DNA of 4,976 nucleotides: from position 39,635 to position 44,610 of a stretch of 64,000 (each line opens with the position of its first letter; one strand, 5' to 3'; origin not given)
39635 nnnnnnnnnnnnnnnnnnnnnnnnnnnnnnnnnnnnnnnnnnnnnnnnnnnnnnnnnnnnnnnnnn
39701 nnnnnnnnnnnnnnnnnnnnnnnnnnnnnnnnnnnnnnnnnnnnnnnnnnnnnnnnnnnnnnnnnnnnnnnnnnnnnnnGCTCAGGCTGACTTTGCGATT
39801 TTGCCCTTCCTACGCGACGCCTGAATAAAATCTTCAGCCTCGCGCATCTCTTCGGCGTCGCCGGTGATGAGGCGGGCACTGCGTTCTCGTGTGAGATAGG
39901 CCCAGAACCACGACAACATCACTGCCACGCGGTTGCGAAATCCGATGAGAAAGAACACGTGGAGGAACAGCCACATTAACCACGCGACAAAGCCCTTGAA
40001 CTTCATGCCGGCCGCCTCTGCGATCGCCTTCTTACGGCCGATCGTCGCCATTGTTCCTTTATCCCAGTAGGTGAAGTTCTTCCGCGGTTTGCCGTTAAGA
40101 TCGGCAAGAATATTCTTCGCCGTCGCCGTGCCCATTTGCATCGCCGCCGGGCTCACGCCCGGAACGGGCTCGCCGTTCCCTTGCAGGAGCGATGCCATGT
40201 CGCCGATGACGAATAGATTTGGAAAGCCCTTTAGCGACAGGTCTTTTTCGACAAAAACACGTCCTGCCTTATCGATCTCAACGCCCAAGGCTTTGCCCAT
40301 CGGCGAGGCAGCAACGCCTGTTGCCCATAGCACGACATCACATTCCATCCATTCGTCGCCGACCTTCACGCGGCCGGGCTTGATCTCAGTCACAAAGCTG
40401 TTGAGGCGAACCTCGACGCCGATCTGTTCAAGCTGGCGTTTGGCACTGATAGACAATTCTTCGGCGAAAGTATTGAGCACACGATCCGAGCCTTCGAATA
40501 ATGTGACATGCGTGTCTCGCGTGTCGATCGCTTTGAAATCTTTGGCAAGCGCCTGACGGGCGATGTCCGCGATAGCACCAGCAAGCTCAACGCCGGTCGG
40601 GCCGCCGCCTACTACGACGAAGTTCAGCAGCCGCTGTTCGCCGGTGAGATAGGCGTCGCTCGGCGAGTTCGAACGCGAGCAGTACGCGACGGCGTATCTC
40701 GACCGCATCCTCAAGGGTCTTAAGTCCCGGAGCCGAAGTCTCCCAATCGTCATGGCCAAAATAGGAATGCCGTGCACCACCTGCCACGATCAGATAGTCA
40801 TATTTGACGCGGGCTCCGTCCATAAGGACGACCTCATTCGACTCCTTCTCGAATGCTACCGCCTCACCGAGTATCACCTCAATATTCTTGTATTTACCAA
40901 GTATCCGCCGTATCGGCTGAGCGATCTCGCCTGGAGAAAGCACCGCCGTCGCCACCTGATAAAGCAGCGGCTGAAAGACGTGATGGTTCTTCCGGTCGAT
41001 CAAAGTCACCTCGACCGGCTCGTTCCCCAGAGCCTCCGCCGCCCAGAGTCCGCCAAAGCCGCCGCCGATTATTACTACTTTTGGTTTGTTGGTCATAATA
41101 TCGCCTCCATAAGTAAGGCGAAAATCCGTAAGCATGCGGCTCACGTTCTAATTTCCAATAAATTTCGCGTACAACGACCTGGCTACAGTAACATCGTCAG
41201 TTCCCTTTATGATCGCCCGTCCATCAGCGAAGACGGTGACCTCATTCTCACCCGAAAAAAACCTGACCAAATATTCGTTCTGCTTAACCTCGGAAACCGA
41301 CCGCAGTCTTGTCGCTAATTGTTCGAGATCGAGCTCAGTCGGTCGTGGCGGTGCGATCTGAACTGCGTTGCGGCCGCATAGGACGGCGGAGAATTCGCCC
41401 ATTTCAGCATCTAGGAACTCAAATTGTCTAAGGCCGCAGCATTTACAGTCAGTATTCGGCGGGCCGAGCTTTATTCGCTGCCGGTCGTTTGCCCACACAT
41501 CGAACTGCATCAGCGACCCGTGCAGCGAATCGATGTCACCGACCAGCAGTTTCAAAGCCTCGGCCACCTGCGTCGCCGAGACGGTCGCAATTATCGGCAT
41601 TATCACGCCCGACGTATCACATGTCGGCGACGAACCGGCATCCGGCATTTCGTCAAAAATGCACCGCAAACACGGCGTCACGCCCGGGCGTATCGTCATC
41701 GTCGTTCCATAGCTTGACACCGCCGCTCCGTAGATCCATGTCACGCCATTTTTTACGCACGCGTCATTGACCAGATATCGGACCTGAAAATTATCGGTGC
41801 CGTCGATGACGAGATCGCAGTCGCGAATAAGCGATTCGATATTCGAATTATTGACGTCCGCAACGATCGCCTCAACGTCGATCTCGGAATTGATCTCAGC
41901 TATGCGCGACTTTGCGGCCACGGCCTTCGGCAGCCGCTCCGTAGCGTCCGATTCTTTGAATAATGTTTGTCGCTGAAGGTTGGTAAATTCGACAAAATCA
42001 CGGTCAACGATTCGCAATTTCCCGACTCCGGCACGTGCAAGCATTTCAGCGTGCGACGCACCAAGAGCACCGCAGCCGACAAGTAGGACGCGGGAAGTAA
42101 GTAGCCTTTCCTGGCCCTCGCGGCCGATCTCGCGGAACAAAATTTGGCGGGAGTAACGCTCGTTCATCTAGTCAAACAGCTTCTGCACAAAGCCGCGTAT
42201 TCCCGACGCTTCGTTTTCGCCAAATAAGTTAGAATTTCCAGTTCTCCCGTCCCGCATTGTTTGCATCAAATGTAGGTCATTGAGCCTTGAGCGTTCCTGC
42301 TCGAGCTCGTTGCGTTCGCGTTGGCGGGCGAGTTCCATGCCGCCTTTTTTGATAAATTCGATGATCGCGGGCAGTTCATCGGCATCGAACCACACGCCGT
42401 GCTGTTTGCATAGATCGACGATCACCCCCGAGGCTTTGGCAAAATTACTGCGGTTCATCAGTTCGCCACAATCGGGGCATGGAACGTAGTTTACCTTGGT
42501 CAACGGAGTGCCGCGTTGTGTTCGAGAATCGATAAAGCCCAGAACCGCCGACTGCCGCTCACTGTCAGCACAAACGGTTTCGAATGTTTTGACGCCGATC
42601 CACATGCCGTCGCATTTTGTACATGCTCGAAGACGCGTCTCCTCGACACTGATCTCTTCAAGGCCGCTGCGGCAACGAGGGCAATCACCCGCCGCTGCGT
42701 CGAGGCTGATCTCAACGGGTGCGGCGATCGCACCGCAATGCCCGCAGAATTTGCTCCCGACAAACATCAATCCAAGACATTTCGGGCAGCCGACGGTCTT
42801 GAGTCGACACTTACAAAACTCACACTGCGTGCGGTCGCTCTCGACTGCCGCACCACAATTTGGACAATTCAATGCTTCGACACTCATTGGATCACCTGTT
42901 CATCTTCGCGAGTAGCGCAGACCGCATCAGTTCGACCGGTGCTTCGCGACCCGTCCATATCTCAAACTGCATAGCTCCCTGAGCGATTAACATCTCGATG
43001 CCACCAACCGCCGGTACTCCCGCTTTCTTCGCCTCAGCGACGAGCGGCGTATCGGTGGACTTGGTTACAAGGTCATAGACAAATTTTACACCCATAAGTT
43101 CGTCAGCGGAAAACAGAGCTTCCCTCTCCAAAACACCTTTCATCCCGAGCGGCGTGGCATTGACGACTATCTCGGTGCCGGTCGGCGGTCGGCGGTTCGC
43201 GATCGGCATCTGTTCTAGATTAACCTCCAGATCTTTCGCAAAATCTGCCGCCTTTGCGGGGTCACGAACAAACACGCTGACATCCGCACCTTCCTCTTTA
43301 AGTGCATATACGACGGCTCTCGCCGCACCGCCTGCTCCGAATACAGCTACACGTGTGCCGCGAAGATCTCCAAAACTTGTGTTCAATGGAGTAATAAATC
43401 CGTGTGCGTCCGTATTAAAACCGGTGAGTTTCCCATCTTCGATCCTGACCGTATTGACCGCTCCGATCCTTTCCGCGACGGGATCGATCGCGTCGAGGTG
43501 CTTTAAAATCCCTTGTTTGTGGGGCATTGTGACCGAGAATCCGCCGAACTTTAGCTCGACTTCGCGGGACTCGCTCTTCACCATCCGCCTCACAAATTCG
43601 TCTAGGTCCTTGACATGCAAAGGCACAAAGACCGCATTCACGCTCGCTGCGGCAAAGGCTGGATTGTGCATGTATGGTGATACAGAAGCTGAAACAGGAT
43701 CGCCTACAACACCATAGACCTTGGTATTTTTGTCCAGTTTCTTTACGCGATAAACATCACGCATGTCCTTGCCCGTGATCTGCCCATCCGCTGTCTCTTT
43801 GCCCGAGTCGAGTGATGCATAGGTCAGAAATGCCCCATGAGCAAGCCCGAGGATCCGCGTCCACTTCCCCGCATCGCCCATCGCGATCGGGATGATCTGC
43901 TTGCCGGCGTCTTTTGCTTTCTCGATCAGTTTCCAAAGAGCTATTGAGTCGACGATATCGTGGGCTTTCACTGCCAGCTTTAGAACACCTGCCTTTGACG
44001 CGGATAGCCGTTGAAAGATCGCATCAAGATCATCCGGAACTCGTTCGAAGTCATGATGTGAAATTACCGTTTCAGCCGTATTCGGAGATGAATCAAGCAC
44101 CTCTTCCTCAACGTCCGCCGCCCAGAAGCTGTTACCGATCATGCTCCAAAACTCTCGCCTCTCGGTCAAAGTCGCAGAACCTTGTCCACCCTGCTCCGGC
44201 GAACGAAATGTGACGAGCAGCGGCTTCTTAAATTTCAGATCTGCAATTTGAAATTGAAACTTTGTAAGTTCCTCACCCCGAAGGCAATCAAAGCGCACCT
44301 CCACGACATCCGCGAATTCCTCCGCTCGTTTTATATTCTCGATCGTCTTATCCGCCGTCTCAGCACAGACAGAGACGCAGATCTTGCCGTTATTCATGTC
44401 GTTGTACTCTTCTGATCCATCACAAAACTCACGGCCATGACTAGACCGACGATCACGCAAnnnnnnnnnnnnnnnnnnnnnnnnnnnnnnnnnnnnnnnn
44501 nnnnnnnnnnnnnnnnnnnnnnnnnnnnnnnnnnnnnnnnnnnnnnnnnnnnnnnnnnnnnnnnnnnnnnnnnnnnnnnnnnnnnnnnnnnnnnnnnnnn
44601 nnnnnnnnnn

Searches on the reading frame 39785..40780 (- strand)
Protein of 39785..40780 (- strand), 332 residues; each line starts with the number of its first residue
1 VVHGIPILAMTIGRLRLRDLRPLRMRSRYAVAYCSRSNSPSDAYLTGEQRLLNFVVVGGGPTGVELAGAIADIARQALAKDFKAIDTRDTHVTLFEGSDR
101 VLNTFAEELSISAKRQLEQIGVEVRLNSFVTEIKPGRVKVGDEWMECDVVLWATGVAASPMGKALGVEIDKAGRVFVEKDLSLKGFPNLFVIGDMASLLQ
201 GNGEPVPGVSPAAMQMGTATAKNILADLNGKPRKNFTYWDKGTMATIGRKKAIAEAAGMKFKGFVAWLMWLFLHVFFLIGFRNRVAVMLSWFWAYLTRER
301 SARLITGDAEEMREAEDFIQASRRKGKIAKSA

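Call 44: search_protein_families(library=pfam, max_evalue=0.001, proteins=[window:39785-40780:-])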
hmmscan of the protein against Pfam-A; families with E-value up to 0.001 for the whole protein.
window:39785-40780:- (332 aa): 3 families
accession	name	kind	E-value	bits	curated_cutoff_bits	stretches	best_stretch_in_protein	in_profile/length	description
PF07992.20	Pyr_redox_2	-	4.3e-27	95.7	26.1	1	51-217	142-291/291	Pyridine nucleotide-disulphide oxidoreductase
PF00070.33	Pyr_redox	-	9.5e-10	39.3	22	1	54-136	2-69/82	Pyridine nucleotide-disulphide oxidoreductase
PF22366.1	NDH2_C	-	2.2e-08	34.6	27.7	1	241-296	2-58/62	NDH2 C-terminal domain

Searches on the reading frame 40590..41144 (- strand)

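Call 45: search_protein_families(library=pfam, max_evalue=0.001, proteins=[window:40590-41144:-])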
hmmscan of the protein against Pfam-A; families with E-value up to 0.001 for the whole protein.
window:40590-41144:- (185 aa): 8 families
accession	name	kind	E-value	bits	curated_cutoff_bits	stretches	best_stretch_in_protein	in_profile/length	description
PF07992.20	Pyr_redox_2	-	2.6e-20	73.5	26.1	1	22-153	2-139/291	Pyridine nucleotide-disulphide oxidoreductase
PF13450.12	NAD_binding_8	-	1.8e-05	25.4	21.9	1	25-54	1-30/68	NAD(P)-binding Rossmann-like domain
PF01266.30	DAO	-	2.9e-05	24.2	27.9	1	22-52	1-31/353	FAD dependent oxidoreductase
PF01134.28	GIDA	-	3.4e-05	23.5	22.1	0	22-55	1-34/391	Glucose inhibited division protein A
PF00070.33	Pyr_redox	-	5.9e-05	23.9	22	1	22-55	1-34/82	Pyridine nucleotide-disulphide oxidoreductase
PF13454.12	NAD_binding_9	-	0.00016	22.1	21.8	0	24-54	1-35/155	FAD-NAD(P)-binding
PF03486.20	HI0933_like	-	0.00016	21.7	50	0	22-54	2-34/244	HI0933-like protein Rossmann domain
PF01494.25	FAD_binding_3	-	0.00083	19.1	22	0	22-56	3-37/349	FAD binding domain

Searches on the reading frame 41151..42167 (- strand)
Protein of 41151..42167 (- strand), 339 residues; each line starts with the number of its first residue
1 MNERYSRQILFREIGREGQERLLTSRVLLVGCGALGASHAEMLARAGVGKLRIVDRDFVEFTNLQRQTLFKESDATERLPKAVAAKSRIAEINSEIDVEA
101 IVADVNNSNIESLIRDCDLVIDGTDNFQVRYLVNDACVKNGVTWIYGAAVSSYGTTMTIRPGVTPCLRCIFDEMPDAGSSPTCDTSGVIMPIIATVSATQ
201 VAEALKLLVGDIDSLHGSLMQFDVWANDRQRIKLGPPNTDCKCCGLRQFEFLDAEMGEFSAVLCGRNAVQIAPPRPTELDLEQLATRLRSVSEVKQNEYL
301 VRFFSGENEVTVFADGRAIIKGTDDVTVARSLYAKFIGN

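Call 44: search_protein_families(library=pfam, max_evalue=0.001, proteins=[window:41151-42167:-])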
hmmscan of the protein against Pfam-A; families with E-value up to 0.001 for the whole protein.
window:41151-42167:- (339 aa): 3 families
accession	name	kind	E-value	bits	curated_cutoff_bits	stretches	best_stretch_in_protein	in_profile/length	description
PF00899.27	ThiF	-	6.2e-80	268.2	28.1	1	5-243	1-238/238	ThiF family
PF03435.24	Sacchrp_dh_NADP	-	6.8e-05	23.6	25.1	1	27-145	1-96/129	Saccharopine dehydrogenase NADP binding domain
PF01488.26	Shikimate_DH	-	0.00041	20.9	24.3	0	20-71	8-59/138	Shikimate / quinate 5-dehydrogenase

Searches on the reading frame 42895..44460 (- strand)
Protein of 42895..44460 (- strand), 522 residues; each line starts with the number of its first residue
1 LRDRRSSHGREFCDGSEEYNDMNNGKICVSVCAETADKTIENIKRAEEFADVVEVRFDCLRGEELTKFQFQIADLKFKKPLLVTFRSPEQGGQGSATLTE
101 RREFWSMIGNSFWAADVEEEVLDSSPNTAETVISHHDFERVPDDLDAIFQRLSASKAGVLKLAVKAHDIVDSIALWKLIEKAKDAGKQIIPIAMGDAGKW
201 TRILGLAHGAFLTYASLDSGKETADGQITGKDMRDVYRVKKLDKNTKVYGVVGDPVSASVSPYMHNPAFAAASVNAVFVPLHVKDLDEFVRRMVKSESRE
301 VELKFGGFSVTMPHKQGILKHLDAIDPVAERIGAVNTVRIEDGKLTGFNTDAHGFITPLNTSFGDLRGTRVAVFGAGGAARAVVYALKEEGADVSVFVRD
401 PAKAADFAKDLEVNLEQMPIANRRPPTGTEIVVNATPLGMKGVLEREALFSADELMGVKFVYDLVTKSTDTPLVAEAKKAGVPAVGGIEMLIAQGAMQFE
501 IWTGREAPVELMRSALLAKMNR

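Call 44: search_protein_families(library=pfam, max_evalue=0.001, proteins=[window:42895-44460:-])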
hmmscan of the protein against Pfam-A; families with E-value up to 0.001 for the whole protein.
window:42895-44460:- (522 aa): 5 families
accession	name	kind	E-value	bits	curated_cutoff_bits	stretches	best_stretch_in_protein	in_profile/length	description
PF01487.21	DHquinase_I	-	2e-38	133.2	22.2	1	28-237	1-230/230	Type I 3-dehydroquinase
PF08501.16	Shikimate_dh_N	-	1e-21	77.4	27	1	251-338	1-83/83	Shikimate dehydrogenase substrate binding domain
PF18317.6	SDH_C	-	5.4e-15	55.3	25.8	1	487-517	1-31/31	Shikimate 5'-dehydrogenase C-terminal domain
PF01488.26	Shikimate_DH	-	2.1e-05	25.1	24.3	1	361-421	5-67/138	Shikimate / quinate 5-dehydrogenase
PF03807.23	F420_oxidored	-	9.4e-05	23.4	21.6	0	370-419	1-52/94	NADP oxidoreductase coenzyme F420-dependent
